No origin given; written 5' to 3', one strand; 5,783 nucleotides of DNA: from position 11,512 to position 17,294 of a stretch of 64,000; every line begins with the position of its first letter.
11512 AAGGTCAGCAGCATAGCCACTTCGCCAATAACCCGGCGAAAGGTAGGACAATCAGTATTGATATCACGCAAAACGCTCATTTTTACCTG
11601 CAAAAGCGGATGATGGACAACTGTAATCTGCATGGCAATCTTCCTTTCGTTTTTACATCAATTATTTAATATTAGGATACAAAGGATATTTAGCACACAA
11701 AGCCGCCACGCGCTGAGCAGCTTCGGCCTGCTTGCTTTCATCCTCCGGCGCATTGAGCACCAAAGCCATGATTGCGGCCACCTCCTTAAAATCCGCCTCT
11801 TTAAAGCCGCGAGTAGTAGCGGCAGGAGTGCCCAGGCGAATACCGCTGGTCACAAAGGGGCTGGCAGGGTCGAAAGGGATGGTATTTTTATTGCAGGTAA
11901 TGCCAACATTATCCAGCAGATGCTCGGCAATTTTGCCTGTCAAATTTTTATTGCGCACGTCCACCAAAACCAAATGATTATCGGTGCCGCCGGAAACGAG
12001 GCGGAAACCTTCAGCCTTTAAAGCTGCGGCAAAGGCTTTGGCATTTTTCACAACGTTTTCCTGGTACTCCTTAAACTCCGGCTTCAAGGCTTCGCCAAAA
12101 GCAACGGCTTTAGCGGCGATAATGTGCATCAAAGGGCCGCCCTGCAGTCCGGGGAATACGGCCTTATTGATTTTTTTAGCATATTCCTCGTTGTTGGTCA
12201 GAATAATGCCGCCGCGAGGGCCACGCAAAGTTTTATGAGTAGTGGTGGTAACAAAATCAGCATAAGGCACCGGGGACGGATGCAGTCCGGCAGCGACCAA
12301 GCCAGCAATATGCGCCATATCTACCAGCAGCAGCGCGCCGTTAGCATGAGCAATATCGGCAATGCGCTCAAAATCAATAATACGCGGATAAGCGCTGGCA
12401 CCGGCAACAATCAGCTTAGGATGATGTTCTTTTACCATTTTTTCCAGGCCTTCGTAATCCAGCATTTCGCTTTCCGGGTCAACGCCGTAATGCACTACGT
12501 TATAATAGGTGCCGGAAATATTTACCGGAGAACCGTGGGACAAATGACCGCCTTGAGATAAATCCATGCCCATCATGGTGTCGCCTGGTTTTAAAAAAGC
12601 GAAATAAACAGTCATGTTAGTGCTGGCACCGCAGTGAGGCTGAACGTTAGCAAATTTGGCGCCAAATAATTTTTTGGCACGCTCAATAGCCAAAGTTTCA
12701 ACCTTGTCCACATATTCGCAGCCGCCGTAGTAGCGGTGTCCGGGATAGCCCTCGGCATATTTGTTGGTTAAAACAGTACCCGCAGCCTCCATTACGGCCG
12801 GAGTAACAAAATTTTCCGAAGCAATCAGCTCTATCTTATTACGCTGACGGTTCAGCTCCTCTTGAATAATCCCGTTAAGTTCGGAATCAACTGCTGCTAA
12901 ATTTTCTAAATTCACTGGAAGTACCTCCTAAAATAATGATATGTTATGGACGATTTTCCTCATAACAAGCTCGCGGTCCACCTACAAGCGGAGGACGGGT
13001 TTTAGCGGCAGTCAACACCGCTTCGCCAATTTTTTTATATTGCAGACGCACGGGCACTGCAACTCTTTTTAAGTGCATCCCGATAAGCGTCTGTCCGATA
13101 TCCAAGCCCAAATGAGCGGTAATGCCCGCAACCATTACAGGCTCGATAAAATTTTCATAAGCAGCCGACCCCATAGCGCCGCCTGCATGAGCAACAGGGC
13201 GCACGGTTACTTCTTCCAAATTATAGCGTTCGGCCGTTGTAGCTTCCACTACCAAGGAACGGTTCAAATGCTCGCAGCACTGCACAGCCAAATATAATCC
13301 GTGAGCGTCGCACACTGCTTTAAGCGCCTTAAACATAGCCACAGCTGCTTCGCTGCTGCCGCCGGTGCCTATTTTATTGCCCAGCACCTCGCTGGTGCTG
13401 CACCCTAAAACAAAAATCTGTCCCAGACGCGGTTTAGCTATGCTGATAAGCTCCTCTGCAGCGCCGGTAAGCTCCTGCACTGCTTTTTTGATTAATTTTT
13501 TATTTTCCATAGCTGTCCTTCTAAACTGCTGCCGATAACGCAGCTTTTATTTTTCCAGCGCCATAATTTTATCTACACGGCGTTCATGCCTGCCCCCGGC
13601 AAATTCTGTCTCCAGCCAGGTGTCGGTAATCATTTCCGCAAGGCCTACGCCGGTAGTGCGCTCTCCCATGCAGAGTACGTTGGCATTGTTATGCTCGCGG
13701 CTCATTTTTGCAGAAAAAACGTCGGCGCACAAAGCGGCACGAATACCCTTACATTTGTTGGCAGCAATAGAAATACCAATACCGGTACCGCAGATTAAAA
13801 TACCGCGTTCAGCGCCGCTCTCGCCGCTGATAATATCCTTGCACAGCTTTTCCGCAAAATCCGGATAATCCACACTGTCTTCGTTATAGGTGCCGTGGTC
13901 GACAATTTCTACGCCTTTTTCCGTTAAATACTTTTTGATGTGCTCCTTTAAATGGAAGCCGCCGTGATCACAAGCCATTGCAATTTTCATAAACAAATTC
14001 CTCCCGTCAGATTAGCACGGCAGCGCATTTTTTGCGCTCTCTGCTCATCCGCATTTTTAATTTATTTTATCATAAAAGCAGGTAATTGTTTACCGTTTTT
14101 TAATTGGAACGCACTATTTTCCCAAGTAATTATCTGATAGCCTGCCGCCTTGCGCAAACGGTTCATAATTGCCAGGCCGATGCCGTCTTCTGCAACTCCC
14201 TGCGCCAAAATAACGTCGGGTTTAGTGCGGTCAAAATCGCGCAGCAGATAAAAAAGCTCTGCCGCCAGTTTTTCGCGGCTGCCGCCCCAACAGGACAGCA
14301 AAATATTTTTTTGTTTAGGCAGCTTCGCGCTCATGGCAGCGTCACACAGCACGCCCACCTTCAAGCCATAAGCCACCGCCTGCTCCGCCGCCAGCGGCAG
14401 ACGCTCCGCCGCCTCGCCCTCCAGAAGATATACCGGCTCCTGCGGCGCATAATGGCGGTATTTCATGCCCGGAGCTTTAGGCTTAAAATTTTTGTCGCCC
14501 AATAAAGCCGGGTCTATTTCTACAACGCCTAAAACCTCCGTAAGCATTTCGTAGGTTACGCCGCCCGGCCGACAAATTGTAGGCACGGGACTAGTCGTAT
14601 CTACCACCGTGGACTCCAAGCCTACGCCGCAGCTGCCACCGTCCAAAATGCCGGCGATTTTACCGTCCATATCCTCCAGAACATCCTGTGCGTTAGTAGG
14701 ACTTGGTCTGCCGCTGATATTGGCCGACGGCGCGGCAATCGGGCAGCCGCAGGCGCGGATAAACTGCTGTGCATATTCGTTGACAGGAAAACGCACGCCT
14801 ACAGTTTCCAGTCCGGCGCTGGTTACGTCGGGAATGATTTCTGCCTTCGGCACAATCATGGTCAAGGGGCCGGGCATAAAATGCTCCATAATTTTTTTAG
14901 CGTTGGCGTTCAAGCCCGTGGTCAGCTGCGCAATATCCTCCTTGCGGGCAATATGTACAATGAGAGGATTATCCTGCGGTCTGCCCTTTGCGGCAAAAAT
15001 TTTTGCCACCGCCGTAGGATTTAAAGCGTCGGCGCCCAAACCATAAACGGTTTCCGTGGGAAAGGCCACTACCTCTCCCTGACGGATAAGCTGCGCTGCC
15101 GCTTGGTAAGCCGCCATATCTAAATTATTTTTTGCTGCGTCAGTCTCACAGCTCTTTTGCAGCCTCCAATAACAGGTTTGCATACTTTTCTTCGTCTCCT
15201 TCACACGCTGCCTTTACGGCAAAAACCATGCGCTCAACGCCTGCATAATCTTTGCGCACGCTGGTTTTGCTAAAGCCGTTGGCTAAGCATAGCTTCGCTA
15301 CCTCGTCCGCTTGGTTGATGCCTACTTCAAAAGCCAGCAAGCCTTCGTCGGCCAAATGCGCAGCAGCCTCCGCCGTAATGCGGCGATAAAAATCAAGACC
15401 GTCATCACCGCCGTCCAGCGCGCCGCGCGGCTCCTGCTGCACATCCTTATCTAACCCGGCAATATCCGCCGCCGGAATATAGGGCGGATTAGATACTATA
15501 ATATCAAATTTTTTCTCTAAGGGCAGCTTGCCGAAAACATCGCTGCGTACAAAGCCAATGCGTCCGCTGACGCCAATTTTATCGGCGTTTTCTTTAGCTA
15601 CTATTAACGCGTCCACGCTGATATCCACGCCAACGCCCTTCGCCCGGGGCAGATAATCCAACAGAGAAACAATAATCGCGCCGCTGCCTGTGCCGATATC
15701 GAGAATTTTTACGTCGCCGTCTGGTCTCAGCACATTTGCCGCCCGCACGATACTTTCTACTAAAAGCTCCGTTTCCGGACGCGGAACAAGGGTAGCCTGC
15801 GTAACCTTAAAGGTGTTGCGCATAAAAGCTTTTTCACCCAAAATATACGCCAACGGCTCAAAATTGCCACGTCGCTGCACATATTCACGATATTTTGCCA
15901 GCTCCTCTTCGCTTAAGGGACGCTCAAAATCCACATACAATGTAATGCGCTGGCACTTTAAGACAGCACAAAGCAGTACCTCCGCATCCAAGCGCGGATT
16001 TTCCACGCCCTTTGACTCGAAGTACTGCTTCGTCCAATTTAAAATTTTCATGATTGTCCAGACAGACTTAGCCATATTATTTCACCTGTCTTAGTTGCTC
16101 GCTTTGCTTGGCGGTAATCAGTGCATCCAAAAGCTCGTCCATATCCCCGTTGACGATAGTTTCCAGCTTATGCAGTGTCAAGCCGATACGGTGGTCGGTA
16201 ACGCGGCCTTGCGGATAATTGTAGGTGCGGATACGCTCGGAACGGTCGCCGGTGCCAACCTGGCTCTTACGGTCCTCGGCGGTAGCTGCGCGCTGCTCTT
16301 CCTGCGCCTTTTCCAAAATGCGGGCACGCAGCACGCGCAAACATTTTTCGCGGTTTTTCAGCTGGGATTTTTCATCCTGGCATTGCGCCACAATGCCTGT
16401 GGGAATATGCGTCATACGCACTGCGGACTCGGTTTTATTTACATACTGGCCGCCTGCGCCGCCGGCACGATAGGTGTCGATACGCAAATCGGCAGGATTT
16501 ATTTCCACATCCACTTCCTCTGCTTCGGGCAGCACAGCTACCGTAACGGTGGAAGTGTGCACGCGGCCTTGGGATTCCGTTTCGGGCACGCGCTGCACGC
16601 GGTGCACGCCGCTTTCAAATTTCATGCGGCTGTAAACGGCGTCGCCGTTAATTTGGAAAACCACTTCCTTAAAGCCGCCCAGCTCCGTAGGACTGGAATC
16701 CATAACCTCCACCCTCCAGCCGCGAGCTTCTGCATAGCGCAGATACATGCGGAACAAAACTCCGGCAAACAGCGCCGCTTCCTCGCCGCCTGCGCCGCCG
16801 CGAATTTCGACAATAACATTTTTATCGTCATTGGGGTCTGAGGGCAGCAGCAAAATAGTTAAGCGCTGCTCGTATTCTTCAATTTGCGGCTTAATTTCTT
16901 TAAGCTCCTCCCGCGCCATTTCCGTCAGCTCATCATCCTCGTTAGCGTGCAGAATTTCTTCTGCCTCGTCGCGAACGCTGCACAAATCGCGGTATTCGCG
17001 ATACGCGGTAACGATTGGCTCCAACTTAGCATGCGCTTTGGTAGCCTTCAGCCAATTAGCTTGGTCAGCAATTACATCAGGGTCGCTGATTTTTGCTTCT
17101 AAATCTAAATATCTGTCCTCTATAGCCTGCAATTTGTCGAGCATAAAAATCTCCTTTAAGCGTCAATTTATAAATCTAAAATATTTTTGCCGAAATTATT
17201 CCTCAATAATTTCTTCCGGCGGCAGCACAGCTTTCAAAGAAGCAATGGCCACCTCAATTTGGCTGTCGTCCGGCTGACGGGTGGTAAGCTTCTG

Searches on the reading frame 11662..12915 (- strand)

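Call 68: search_protein_families(library=pfam, proteins=[window:11662-12915:-], max_evalue=0.00001)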
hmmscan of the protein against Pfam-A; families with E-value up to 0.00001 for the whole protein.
window:11662-12915:- (417 aa): 4 families
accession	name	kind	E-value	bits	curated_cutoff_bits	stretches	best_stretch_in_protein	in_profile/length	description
PF00464.25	SHMT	-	1.7e-176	587.1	27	1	7-382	2-398/399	Serine hydroxymethyltransferase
PF00155.27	Aminotran_1_2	-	4.2e-11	43.1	19.7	1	64-347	39-336/361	Aminotransferase class I and II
PF01041.23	DegT_DnrJ_EryC1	-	1e-06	28.6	19.8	1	137-258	85-204/360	DegT/DnrJ/EryC1/StrS aminotransferase family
PF01053.26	Cys_Met_Meta_PP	-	7.5e-06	25.2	27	0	82-253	63-226/381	Cys/Met metabolism PLP-dependent enzyme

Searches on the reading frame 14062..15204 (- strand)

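Call 68: search_protein_families(library=pfam, proteins=[window:14062-15204:-], max_evalue=0.00001)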
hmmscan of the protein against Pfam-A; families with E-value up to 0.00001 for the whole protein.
window:14062-15204:- (380 aa): 2 families
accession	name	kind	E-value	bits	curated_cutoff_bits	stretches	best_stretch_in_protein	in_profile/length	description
PF01300.24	Sua5_yciO_yrdC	-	1.2e-58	198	25.1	1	39-214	2-178/178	Telomere recombination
PF03481.19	Sua5_C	-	2.1e-34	119.4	22.9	1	216-355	1-136/136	Threonylcarbamoyl-AMP synthase, C-terminal domain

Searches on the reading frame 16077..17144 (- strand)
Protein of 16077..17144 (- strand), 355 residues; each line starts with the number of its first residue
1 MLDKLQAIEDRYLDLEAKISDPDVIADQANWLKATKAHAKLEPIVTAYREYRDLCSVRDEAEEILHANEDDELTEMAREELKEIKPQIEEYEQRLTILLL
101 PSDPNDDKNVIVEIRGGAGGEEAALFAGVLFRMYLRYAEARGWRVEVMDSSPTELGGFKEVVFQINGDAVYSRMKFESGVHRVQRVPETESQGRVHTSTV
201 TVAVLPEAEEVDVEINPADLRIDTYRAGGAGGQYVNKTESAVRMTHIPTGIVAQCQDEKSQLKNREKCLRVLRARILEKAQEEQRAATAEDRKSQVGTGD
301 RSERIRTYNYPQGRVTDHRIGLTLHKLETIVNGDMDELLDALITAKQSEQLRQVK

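Call 68: search_protein_families(library=pfam, proteins=[window:16077-17144:-], max_evalue=0.00001)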
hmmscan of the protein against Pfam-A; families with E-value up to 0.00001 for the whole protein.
window:16077-17144:- (355 aa): 2 families
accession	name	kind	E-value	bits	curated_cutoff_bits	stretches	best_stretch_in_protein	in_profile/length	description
PF03462.23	PCRF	-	6.6e-78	261.4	24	1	8-202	1-194/194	PCRF domain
PF00472.26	RF-1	-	1e-43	148.4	35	1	209-319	1-116/116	RF-1 domain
